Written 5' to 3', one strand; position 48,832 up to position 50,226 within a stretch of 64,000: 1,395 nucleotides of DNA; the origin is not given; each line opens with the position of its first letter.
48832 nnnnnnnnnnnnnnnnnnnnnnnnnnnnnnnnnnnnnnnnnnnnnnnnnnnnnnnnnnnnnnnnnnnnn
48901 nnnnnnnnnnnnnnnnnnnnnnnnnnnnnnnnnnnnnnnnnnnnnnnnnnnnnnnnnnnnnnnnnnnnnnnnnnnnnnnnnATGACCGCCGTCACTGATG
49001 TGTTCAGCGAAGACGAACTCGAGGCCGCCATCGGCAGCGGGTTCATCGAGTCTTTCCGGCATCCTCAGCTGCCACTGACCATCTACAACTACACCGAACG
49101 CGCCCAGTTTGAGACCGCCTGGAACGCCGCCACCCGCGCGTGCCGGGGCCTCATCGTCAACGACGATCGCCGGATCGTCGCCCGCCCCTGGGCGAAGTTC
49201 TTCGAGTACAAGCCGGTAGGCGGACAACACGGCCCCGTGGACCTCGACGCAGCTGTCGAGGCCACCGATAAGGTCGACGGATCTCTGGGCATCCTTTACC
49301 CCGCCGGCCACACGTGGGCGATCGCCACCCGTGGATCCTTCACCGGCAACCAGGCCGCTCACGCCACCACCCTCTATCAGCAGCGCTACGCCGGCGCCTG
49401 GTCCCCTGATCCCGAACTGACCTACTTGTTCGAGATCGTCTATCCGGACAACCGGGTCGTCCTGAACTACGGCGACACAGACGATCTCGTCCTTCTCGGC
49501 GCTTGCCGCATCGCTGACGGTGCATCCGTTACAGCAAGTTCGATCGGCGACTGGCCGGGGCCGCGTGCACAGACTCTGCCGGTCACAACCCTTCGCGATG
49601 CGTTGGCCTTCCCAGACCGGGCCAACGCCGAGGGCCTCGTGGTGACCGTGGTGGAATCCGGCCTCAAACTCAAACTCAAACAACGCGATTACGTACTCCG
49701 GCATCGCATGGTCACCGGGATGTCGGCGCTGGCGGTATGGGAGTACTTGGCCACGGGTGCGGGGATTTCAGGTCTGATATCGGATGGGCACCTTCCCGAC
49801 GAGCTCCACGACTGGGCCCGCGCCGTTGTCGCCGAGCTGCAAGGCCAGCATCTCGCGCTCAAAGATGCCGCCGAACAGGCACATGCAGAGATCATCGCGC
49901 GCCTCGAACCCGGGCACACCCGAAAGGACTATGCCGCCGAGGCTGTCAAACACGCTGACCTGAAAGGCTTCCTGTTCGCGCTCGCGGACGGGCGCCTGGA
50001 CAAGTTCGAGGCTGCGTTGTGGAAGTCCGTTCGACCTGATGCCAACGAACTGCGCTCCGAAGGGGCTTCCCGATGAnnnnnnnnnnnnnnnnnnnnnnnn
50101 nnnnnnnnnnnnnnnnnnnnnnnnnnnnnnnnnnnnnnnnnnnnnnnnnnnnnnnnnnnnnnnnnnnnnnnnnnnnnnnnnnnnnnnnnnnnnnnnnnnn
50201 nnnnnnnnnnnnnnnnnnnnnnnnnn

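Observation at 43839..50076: Candidate RNA-repair gene set: P-loop kinase + HAD phosphatase + T4 Rnl1-family RNA ligase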

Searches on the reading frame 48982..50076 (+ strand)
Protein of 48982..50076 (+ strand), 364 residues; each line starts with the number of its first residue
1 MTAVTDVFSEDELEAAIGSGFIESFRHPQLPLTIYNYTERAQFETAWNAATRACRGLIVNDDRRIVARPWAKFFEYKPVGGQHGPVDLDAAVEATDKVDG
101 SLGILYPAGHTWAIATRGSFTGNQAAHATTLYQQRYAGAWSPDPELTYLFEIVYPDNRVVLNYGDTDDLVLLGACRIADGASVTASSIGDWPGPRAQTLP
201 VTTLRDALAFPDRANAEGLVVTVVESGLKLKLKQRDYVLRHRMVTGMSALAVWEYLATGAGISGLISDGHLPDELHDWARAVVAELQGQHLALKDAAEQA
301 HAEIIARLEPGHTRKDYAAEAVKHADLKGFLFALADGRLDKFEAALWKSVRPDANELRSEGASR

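Call 3: search_protein_families(library=pfam, proteins=[window:48982-50076:+], max_evalue=0.01)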
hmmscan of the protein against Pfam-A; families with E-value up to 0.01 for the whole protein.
window:48982-50076:+ (364 aa): 1 family
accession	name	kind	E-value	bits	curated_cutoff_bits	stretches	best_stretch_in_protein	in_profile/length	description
PF09511.15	RNA_lig_T4_1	-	6.9e-09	36.3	28.3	1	54-174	2-145/227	RNA ligase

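Call 4: search_protein_families(library=phrogs, proteins=[window:48982-50076:+], max_evalue=0.01)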
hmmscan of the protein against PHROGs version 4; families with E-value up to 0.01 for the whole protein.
window:48982-50076:+ (364 aa): 2 families
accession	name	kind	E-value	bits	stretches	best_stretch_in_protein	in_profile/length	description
phrog_562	-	tail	8e-56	190.6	1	18-352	20-362/377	RNA ligase and tail fiber protein attachment catalyst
phrog_8238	-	DNA, RNA and nucleotide metabolism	9.1e-06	25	1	32-106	436-514/737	RNA ligase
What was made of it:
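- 48982..50076 (+): Rnl1-family (T4 RnlA-like) ATP-dependent RNA ligase, 364 aa. It belongs to the conserved plasmid backbone. PF09511 scores 36.3 bits against a cut-off of 28.3 (call 3). phrog_562 matches at 8e-56 over nearly the full length (call 4).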

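Call 5: search_protein_families(library=ncbifam, proteins=[window:48982-50076:+], max_evalue=0.01)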
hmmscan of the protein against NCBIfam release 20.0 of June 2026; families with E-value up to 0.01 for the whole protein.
window:48982-50076:+ (364 aa): 1 family
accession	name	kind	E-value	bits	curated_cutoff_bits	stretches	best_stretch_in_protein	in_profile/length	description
TIGR02308.1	RNA_lig_T4_1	equivalog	5.1e-13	48.9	242.25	1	46-243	43-254/373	T4 RnlA family RNA ligase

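Call 9: search_dna_similar(query=window:48982-50076:+, collection=phages, mode=protein, max_rows=30)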
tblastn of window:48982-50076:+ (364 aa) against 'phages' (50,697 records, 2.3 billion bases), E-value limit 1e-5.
Records with a match: 401; places in all: 401; records where one place covers at least 80% of the query: 173.
Best place of each record, by identity: <60% 401.
By first word of the organism name: Streptomyces 133; Klebsiella 117; Escherichia 33; Bacillus 29; Arthrobacter 23; Aeromonas 19; Caulobacter 9; Vibrio 6; Shigella 4; Rhodococcus 3; and 15 more.
By host as written in the record: Klebsiella pneumoniae 58; Streptomyces griseus ATCC 10137 52; Streptomyces lividans JI 1326 31; Escherichia coli 22; - 17; Arthrobacter sp. ATCC 21022 15; Streptomyces viridochromogenes DSM40736 12; Caulobacter vibrioides CB15 11; and 89 more.
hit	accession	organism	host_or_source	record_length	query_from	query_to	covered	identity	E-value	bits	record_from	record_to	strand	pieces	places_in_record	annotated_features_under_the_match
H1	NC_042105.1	Streptomyces phage BillNye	Streptomyces viridochromogenes DSM40736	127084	1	363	100%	44.7%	2e-84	285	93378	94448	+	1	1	RNA ligase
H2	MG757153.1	Streptomyces phage BillNye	Streptomyces viridochromogenes DSM40736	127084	1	363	100%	44.7%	2e-84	285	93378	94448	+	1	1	RNA ligase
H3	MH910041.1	Arthrobacter phage Seahorse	Arthrobacter globiformis NRRL B-2979 SEA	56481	1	352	97%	45.8%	1e-83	282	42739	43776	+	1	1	81: RNA ligase | 80: hypothetical protein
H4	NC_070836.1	Arthrobacter phage Seahorse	Arthrobacter globiformis NRRL B-2979 SEA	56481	1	352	97%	45.8%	1e-83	282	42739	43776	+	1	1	81: RNA ligase | 80: hypothetical protein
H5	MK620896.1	Streptomyces phage Circinus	Streptomyces griseofuscus ATCC 23916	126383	1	356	98%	44.8%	4e-84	284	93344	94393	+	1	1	167: RNA ligase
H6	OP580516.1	Arthrobacter phage Bauer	Arthrobacter globiformis NRRL B-2979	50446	1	352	97%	44.9%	3e-82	278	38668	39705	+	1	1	70: RNA ligase | 69: hypothetical protein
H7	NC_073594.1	Arthrobacter phage Bauer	Arthrobacter globiformis NRRL B-2979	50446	1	352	97%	44.9%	3e-82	278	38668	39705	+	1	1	70: RNA ligase | 69: hypothetical protein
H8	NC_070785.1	Streptomyces phage Wakanda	Streptomyces sanglieri UNT16F27A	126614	1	355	98%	43.5%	2e-80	273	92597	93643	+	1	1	178: RNA ligase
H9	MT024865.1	Streptomyces phage Wakanda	Streptomyces sanglieri UNT16F27A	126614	1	355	98%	43.5%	2e-80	273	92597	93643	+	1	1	178: RNA ligase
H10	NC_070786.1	Streptomyces phage Muntaha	Streptomyces sanglieri UNT16F27A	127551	1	355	98%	43.2%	2e-79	270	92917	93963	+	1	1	180: RNA ligase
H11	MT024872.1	Streptomyces phage Muntaha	Streptomyces sanglieri UNT16F27A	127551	1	355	98%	43.2%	2e-79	270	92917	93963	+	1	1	180: RNA ligase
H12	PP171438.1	Streptomyces phage Ankus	soil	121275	1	356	98%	42.0%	7e-77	263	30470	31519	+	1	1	record has no annotation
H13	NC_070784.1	Streptomyces phage TunaTartare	Streptomyces mirabilis NRRL B-2400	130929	1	352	97%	42.2%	4e-73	252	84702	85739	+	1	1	146: RNA ligase | 145: hypothetical protein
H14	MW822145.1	Streptomyces phage TunaTartare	Streptomyces mirabilis NRRL B-2400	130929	1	352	97%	42.2%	4e-73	252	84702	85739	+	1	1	146: RNA ligase | 145: hypothetical protein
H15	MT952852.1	Streptomyces phage Beuffert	Streptomyces griseus ATCC 10137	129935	1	352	97%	41.6%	8e-75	257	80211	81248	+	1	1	138: RNA ligase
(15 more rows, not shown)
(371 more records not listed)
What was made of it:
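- Its closest characterised-type relatives are phage genes (call 9).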

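Call 11: search_solved_structures(query=window:48982-50076:+, max_evalue=1, show_alignments=2)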
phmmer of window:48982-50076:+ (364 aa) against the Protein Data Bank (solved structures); distinct sequences matched with E-value up to 1: 5.
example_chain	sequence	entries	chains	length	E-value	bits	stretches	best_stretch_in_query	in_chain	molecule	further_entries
2c5u_A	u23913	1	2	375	0.00071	21.7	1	51-243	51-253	RNA LIGASE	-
9do4_B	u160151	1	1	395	0.00082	21.5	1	51-243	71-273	RNA ligase 1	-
8eaw_a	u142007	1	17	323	0.024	16.7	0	124-164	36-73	Capsid protein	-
1vtm_P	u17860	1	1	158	0.16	14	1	124-198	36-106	Coat protein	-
6x0q_A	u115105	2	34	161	0.35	12.8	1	123-151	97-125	Capsid protein Circular Permutant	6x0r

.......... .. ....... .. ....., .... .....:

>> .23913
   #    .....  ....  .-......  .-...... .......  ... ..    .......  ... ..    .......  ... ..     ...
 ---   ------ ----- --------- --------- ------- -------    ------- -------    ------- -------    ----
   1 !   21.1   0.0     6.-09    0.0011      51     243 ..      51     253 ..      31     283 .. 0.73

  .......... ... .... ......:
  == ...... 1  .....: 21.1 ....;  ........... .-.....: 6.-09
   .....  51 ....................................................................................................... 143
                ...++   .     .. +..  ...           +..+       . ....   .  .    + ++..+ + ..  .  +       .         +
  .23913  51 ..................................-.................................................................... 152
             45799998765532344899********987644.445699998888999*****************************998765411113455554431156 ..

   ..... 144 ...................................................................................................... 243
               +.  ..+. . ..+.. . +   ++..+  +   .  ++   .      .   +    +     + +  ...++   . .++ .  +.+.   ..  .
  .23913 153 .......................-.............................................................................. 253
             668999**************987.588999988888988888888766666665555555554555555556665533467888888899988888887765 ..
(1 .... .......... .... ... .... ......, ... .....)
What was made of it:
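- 48982..50076 (+): It aligns to T4 Rnl1 2c5u (call 11).
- Checked: It aligns to T4 Rnl1 (2c5u) at E 7e-4 (call 11).
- Alignment to T4 Rnl1 with the catalytic residues matched (call 11).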

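Call 19: find_related_loci(query=window:48982-50076:+, collection=genome_contigs, flank=10000)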
Query window:48982-50076:+ (364 aa) in genome_contigs; peptide patterns used: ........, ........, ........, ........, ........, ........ (x = any residue, [..] = any of these).
99 stretches matched a pattern; 8 encode a relative of the query (tblastn E <= 1e-3); 8 distinct loci.
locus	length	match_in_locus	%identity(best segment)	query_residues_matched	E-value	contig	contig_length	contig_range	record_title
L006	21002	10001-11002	37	7-352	7e-66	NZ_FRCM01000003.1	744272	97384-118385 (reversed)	Mucilaginibacter sp. OK098, whole genome shotgun sequence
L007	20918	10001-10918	34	29-338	1e-36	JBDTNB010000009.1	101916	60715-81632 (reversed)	MAG: Chloroflexota bacterium isolate cluster3_bin.14 NODE_327_length_101916_cov_14.428299, whole genome shotgun sequence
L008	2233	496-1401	35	32-338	1e-36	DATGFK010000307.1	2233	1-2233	MAG TPA_asm: Aggregatilineales bacterium isolate SMAG_U9726 k141_1290957, whole genome shotgun sequence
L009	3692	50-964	35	29-338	3e-36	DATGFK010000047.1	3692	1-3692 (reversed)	MAG TPA_asm: Aggregatilineales bacterium isolate SMAG_U9726 k141_1375408, whole genome shotgun sequence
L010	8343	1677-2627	32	32-356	1e-34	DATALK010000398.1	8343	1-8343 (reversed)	MAG TPA_asm: Phototrophicaceae bacterium isolate SMAG_U6962 k141_453080, whole genome shotgun sequence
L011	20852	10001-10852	33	47-336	5e-32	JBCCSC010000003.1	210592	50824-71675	MAG: Chloroflexota bacterium isolate P01_D01_bin.47 k141_3201408_length_210592_cov_11.9997, whole genome shotgun sequenc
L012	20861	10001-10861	34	32-323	3e-35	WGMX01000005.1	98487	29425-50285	MAG: Anaerolineaceae bacterium isolate RI_313 c_000000044249, whole genome shotgun sequence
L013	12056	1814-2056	52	114-196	4e-19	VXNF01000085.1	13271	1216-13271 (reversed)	MAG: Acidimicrobiia bacterium isolate SB0661_bin_55 NODE_3276_length_13271_cov_99.875151, whole genome shotgun sequence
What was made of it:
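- Tried and rejected: It returned only 8 distant loci and no mycobacterial ones, so it did not help with linkage (call 19).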

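Call 20: find_homologous_proteins(query=window:48982-50076:+, max_evalue=1e-10)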
Query window:48982-50076:+ (364 aa): 2121 proteins with E <= 1e-10 among 8000 candidates; the best 120 are listed.
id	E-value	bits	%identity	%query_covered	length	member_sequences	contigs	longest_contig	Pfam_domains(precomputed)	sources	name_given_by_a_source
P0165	1.3e-221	753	90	100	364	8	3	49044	PF09511.16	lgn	-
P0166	7.2e-173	592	70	98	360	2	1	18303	PF09511.16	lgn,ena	-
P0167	7.4e-168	576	69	97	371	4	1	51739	PF09511.16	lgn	-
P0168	1.3e-167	575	69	98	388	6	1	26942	PF09511.16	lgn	-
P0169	1.7e-139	483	91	64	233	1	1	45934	PF09511.16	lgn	-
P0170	5.1e-118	412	53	97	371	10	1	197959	PF09511.16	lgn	-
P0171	3.1e-111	390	50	98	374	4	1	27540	-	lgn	-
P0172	6.7e-102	359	50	96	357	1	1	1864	PF09511.16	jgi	jgi:RNA ligase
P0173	3.4e-101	357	50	96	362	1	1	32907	PF09511.16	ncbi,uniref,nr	ncbi:hypothetical protein NE236_41890 [Actinoallomurus purpureus]|uniref:RNA ligase n=1 Tax=Actinoal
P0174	4.1e-99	350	48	96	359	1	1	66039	PF09511.16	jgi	jgi:RNA ligase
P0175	5.2e-98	346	49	97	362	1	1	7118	PF09511.16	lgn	-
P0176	9.1e-98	345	50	97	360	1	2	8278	PF09511.16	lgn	-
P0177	1.3e-97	345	50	93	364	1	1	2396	PF09511.16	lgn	-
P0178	2.0e-97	344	50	97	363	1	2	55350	PF09511.16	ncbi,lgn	-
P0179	2.1e-97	344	48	96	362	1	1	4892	PF09511.16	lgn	-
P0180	5.9e-97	343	50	95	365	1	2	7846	PF09511.16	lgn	-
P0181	2.3e-96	341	48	97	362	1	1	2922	PF09511.16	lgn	-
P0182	2.7e-96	341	50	97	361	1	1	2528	PF09511.16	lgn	-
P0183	3.4e-96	340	48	96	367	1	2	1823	PF09511.16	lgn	-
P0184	5.8e-96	340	49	97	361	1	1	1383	PF09511.16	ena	-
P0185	7.0e-96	339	47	97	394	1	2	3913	PF09511.16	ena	-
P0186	9.1e-96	339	49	97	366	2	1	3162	PF09511.16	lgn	-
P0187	1.3e-95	338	48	98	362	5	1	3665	PF09511.16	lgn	-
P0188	1.3e-95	338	49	97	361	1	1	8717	PF09511.16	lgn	-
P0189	1.3e-95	338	48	97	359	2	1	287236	PF09511.16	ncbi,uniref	ncbi:RNA ligase [Actinomadura viridis]|uniref:RNA ligase n=1 Tax=Actinomadura viridis TaxID=58110 Re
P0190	1.6e-95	338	49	95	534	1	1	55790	PF09511.16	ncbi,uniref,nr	ncbi:hypothetical protein BJF79_13710 [Actinomadura sp. CNU-125]|uniref:RNA ligase n=1 Tax=Actinomad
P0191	1.9e-95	338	48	96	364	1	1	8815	PF09511.16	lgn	-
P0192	3.2e-95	337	49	95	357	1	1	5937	PF09511.16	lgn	-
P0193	4.5e-95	337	49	97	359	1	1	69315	PF09511.16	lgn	-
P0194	5.2e-95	336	50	93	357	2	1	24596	PF09511.16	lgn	-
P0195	1.4e-94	335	47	96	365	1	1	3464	PF09511.16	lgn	-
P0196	1.5e-94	335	48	96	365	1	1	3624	PF09511.16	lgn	-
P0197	1.8e-94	335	48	97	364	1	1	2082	PF09511.16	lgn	-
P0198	1.0e-93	332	48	97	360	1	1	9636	PF09511.16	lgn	-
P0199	1.0e-93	332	48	96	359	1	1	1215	PF09511.16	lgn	-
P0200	2.5e-93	331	47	97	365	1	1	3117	PF09511.16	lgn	-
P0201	2.9e-93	331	50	95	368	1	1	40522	PF09511.16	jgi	jgi:RNA ligase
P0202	2.9e-93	331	51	90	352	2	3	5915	PF09511.16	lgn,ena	-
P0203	3.2e-93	330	47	96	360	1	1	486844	PF09511.16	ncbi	ncbi:RNA ligase [Spirillospora sp. NPDC127200]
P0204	4.2e-93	330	49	96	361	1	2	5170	PF09511.16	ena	-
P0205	4.3e-93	330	48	96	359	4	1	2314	PF09511.16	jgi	jgi:RNA ligase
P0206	7.8e-93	329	49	95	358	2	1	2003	PF09511.16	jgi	jgi:putative RNA ligase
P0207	8.9e-93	329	48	97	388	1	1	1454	PF09511.16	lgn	-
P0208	1.1e-92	329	49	97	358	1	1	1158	PF09511.16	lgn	-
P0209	1.2e-92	329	49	97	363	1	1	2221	PF09511.16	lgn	-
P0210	1.9e-92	328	48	97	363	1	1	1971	PF09511.16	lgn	-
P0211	2.1e-92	328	48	97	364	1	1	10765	PF09511.16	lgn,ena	-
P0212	2.3e-92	328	48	94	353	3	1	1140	PF09511.16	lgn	-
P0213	3.0e-92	327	48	96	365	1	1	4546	PF09511.16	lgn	-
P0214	3.9e-92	327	49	96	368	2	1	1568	PF09511.16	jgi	jgi:RNA ligase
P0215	5.4e-92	326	49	95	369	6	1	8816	PF09511.16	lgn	-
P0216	8.6e-92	326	48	98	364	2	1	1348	PF09511.16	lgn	-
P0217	1.3e-91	325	48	97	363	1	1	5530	PF09511.16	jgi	-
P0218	1.6e-91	325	48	97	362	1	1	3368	PF09511.16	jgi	jgi:RNA ligase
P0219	1.8e-91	325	49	97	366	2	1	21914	PF09511.16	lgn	-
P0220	1.9e-91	325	47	96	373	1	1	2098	PF09511.16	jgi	jgi:RNA ligase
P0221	2.7e-91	324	49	96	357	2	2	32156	PF09511.16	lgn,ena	-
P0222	5.2e-91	323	48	96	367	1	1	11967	PF09511.16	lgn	-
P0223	5.3e-91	323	47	95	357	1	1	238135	PF09511.16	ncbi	ncbi:RNA ligase [Flindersiella endophytica]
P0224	8.4e-91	323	47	96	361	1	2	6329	PF09511.16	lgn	-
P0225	1.9e-90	321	49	97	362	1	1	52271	PF09511.16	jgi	jgi:RNA ligase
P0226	2.3e-90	321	49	95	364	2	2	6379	PF09511.16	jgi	jgi:RNA ligase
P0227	3.2e-90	321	47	97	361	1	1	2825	PF09511.16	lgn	-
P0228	3.2e-90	321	48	97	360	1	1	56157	PF09511.16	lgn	-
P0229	4.9e-90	320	46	98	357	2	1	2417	PF09511.16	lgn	-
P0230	5.2e-90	320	47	97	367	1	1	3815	PF09511.16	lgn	-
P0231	7.4e-90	319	45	99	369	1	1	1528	PF09511.16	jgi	jgi:RNA ligase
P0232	8.2e-90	319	46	98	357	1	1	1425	PF09511.16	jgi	-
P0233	8.5e-90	319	50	95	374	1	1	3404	PF09511.16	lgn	-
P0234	8.7e-90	319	47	94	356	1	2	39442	PF09511.16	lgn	-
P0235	9.4e-90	319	48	95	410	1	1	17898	PF09511.16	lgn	-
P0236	1.0e-89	319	48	96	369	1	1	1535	PF09511.16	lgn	-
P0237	1.4e-89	319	48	95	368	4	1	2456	PF09511.16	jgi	jgi:RNA ligase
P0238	1.6e-89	318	48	96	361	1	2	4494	PF09511.16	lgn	-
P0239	1.7e-89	318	50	96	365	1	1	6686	PF09511.16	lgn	-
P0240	1.9e-89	318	45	97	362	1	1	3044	PF09511.16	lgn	-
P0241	2.0e-89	318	47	97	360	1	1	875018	PF09511.16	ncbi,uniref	ncbi:RNA ligase [Streptomyces sp. NPDC050738]|uniref:RNA ligase n=1 Tax=Streptomyces sp. NPDC050738 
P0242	2.5e-89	318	49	97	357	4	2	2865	PF09511.16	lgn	-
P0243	3.8e-89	317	46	96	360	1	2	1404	PF09511.16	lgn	-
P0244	3.8e-89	317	49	97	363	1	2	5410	PF09511.16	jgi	jgi:RNA ligase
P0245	4.5e-89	317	47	95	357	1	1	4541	PF09511.16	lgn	-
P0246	5.6e-89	317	48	97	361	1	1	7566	PF09511.16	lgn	-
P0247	5.8e-89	316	46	96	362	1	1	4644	PF09511.16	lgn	-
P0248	7.8e-89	316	48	97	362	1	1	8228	PF09511.16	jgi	jgi:RNA ligase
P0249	8.0e-89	316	48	96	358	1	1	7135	PF09511.16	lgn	-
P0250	8.5e-89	316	47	96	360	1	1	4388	PF09511.16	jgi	jgi:RNA ligase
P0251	9.6e-89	316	46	97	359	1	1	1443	PF09511.16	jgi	-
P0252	1.1e-88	316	47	98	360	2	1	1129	PF09511.16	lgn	-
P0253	1.4e-88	315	47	94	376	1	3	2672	PF09511.16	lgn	-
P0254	1.4e-88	315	48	97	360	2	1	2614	PF09511.16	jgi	jgi:RNA ligase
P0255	1.4e-88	315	48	95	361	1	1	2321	PF09511.16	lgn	-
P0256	1.8e-88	315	49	97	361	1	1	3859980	PF09511.16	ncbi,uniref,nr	ncbi:RNA ligase [Xylanimonas protaetiae]|uniref:2'-5' RNA ligase n=1 Tax=Xylanimonas protaetiae TaxI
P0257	2.2e-88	315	48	96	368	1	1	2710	PF09511.16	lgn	-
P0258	2.8e-88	314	47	96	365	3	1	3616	PF09511.16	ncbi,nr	ncbi:RNA ligase [Streptomyces sp. T-3]|nr:RNA ligase [Streptomyces sp. T-3]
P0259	3.0e-88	314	47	95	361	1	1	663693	PF09511.16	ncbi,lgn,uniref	ncbi:RNA ligase [Nonomuraea sp. NPDC026600]|uniref:RNA ligase n=1 Tax=Nonomuraea sp. NPDC026600 TaxI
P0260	4.1e-88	314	45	97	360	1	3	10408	PF09511.16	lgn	-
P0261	4.2e-88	314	46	98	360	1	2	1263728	PF09414.16,PF09511.16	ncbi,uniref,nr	ncbi:RNA ligase [Streptosporangium album]|uniref:RNA ligase n=1 Tax=Streptosporangium album TaxID=47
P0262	4.5e-88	314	46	98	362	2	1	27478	PF09511.16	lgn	-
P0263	5.2e-88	313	46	97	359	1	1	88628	PF09511.16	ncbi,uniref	ncbi:RNA ligase (plasmid) [Nonomuraea sp. CA-143628]|uniref:RNA ligase n=1 Tax=Nonomuraea sp. CA-143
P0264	6.6e-88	313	47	97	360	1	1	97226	PF09511.16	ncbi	ncbi:MAG: RNA ligase [Gemmatimonadaceae bacterium]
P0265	6.8e-88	313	47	95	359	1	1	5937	PF09511.16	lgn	-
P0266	7.8e-88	313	47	93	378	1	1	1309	PF09511.16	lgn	-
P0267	7.9e-88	313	46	97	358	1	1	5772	PF09511.16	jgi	jgi:RNA ligase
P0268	7.9e-88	313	47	97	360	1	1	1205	PF09511.16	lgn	-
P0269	9.3e-88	313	48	94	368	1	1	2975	PF09511.16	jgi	jgi:RNA ligase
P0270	9.9e-88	312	46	97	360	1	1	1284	PF09511.16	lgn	-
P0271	1.0e-87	312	50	91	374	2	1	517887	PF09511.16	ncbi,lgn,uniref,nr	ncbi:RNA ligase [Micromonospora sp. HM5-17]|uniref:RNA ligase n=1 Tax=Micromonospora sp. HM5-17 TaxI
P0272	1.1e-87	312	46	97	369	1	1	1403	PF09511.16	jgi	jgi:RNA ligase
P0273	1.1e-87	312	49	94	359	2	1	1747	PF09511.16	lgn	-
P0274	1.2e-87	312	47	96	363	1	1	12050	PF09511.16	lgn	-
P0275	1.2e-87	312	47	97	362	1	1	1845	PF09511.16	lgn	-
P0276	1.2e-87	312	48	99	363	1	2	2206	PF09511.16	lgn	-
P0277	1.3e-87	312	46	97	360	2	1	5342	PF09511.16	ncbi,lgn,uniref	ncbi:RNA ligase [Streptosporangium sp. NPDC051023]|uniref:RNA ligase n=1 Tax=Streptosporangium sp. N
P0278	1.3e-87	312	47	96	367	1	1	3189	PF09511.16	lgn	-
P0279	1.5e-87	312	47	95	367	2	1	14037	PF09511.16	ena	-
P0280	1.5e-87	312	45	96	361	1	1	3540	PF09511.16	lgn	-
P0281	1.8e-87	312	48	95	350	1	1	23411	PF09511.16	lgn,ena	-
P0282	2.0e-87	311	45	96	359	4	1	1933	PF09511.16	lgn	-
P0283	2.0e-87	311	46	98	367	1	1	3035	PF09511.16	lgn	-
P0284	2.0e-87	311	49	95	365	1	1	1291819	PF09511.16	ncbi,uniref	ncbi:RNA ligase [Mumia sp. DW29H23]|uniref:RNA ligase n=1 Tax=Mumia sp. DW29H23 TaxID=3421241 RepID=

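Call 21: find_encoding_contigs(protein=P0165, flank=10000, max_places=2)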
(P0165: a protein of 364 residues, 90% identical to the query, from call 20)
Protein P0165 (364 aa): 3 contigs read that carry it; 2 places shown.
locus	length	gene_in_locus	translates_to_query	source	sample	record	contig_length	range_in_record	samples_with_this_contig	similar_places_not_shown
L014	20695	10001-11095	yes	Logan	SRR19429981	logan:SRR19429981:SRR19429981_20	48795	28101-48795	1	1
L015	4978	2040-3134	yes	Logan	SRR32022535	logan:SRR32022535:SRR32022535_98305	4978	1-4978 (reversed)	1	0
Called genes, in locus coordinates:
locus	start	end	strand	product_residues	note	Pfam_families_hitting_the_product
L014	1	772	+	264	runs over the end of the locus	-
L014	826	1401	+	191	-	-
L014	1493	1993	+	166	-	-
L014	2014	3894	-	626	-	PF00773:RNB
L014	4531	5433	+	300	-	-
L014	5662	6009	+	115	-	-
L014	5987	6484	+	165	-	-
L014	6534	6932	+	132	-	-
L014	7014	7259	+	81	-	-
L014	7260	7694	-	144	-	-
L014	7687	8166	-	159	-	-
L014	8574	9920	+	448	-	-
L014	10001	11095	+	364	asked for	PF09511:RNA_lig_T4_1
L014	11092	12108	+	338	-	-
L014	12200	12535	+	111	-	-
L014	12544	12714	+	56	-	-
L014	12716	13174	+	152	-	-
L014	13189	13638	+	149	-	-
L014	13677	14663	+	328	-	PF02086:MethyltransfD12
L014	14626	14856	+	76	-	-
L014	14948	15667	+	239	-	-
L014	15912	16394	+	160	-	-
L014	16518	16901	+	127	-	-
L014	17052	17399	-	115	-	PF13545:HTH_Crp_2 (weak), PF12802:MarR_2 (weak)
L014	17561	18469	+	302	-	PF16277:DUF4926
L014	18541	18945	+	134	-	-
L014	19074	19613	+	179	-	-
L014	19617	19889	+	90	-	-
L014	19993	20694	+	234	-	?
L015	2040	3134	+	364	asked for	PF09511:RNA_lig_T4_1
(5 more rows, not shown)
